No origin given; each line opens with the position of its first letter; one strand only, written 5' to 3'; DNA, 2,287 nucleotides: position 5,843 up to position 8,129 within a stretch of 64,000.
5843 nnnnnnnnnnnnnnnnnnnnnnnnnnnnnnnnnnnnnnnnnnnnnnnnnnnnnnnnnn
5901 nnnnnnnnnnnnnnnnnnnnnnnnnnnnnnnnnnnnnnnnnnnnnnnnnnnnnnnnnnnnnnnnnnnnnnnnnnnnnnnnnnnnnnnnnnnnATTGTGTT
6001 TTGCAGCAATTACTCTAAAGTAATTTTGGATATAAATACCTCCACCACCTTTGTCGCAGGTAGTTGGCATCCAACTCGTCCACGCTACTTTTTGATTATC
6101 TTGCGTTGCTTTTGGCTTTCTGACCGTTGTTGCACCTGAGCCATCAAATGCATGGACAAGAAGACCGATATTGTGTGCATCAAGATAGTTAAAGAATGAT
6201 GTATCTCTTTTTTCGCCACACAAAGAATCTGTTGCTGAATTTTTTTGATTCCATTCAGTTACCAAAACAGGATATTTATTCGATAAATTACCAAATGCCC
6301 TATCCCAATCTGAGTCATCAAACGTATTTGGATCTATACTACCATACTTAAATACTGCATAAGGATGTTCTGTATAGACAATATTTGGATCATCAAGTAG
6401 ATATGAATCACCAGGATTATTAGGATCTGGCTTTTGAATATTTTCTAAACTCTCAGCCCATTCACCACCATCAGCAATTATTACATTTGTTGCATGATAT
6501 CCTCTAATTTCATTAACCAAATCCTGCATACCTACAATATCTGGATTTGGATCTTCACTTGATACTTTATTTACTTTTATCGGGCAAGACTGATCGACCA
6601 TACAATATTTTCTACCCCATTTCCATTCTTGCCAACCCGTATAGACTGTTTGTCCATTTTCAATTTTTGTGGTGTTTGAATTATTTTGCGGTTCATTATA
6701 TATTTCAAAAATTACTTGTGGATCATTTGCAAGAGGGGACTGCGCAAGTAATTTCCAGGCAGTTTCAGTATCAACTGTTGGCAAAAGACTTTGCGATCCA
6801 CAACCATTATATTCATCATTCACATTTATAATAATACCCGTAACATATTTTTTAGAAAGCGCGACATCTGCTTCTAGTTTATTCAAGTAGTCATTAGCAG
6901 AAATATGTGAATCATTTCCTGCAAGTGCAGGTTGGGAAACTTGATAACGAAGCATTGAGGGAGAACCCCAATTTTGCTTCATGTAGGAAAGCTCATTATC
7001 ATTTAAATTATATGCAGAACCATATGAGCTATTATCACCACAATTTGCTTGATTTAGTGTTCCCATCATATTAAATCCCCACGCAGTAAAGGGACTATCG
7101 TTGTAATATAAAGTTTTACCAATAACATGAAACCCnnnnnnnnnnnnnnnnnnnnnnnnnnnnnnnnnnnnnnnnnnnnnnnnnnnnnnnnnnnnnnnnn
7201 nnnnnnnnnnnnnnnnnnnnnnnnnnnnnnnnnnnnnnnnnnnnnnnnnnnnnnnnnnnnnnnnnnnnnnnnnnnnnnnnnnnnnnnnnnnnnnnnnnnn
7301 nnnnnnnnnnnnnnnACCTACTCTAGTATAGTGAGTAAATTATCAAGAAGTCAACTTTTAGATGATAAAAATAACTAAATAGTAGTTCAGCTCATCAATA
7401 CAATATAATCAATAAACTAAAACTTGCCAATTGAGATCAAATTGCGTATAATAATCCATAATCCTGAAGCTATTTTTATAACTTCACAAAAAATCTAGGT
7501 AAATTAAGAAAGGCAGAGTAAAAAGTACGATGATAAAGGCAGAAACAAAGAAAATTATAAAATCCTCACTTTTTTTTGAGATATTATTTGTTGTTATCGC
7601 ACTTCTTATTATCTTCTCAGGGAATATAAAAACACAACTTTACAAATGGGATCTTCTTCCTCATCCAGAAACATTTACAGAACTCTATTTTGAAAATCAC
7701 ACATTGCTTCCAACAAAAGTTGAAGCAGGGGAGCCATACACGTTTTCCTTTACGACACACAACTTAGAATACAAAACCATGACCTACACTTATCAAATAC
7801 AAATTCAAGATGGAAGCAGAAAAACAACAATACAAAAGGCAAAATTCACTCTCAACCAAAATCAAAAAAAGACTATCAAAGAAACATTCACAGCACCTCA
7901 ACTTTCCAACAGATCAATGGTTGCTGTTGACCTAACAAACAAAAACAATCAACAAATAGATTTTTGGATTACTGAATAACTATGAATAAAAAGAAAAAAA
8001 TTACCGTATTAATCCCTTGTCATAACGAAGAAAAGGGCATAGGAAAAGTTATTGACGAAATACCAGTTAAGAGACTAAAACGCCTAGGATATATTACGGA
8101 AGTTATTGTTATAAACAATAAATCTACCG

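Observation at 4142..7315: Minimal cellulosome-like pair: membrane-anchored cohesin-like + CBM4_9 protein adjacent to a GH5 enzyme carrying a type-I dockerin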

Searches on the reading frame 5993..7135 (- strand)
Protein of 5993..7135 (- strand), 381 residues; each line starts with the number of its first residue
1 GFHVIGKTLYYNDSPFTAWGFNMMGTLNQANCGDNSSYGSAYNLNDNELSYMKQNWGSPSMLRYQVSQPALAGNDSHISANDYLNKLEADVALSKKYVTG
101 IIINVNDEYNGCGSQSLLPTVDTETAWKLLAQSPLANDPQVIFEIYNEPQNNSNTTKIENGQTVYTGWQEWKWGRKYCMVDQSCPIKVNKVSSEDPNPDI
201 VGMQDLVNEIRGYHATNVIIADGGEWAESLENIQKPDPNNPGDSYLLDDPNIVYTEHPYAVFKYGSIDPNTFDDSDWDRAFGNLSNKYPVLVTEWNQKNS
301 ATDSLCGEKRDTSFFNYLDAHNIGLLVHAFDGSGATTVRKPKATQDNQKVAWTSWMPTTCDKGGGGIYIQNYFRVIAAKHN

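Call 74: search_solved_structures(query=window:5993-7135:-, max_evalue=10, show_alignments=3)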
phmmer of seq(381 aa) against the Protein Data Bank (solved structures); distinct sequences matched with E-value up to 10: 4.
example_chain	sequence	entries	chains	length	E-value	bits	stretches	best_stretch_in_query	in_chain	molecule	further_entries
4hty_A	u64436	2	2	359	0.0068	18.8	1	247-303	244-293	Cellulase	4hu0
9efk_M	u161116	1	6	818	0.058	15.7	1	107-160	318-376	orf18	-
4xzw_A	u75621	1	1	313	0.1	15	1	205-326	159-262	endo-glucanase chimera C10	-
8bn7_CCC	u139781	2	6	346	0.11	14.9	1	247-296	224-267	Cellulase, putative, cel5C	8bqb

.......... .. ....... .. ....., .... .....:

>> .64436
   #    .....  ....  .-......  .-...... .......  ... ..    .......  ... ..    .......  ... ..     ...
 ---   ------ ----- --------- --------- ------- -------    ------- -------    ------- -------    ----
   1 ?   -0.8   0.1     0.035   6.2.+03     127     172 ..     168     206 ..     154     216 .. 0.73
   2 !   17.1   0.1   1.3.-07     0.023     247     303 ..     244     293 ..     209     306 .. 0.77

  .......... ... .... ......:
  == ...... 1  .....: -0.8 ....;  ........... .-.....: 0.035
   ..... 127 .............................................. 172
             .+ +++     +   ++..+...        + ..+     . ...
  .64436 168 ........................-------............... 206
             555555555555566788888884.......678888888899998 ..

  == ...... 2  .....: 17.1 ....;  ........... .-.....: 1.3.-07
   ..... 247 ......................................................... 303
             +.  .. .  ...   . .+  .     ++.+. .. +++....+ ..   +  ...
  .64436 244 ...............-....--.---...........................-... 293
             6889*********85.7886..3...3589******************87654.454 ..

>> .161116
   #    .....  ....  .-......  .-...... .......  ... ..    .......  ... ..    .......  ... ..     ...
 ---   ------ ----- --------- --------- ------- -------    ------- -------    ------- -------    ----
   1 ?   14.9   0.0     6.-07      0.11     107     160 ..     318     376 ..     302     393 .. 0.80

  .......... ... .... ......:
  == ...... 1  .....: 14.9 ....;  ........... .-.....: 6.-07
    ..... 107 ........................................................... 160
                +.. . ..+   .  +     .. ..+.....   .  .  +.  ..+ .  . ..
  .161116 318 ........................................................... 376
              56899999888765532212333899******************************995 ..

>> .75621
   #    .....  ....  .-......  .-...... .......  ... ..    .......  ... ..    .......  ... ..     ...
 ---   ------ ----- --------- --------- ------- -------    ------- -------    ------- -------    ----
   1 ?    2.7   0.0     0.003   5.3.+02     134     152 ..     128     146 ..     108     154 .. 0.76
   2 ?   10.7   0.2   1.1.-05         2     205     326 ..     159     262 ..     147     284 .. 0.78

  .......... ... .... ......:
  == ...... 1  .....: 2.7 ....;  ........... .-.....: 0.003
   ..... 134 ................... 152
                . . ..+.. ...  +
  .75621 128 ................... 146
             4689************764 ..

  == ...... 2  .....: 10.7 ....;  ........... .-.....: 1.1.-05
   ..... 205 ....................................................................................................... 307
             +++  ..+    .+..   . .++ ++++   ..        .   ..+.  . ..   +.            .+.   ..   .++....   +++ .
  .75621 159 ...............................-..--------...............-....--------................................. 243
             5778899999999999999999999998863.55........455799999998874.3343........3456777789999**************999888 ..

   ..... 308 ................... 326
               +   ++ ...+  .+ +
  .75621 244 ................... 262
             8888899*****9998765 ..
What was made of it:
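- The nearest solved GH5 relatives are cellulases or endoglucanases, although the matches are weak (E 0.007 to 0.1, call 74).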

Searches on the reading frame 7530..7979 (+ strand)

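Call 70: search_protein_families(library=pfam, proteins=[window:7530-7979:+], max_evalue=10)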
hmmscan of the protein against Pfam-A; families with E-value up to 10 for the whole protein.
window:7530-7979:+ (149 aa): 10 families
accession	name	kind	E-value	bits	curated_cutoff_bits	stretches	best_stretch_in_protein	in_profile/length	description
PF07760.16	DUF1616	-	3.7e-08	33.4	31.6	1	18-124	153-273/307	Protein of unknown function (DUF1616)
PF02018.23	CBM_4_9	-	1.5e-06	29.1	25.9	1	62-135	57-131/136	Carbohydrate binding domain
PF24547.1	DUF7601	-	0.011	16.8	27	1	70-117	20-69/116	Domain of unknown function (DUF7601)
PF16115.10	DUF4831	-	0.011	15.2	27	1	28-140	185-304/318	Domain of unknown function (DUF4831)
PF12499.13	DUF3707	-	0.063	14.2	24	1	68-124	13-74/148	Pherophorin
PF07610.17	DUF1573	-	0.079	13.4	26.1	1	54-145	3-92/98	Protein of unknown function (DUF1573)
PF24507.1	Ig_CFAP65_4th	-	0.086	13.7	27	1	84-135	10-61/76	CFAP65, fourth Ig-like domain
PF06280.18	fn3_5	-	0.14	13.3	27.6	1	71-124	11-82/112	Fn3-like domain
PF05129.18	Zn_ribbon_Elf1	-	0.17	12.4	29.8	1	96-140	2-43/79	Transcription elongation factor Elf1 like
PF11183.13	PmrD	-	0.17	12.3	21.2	1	89-117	37-65/82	Polymyxin resistance protein PmrD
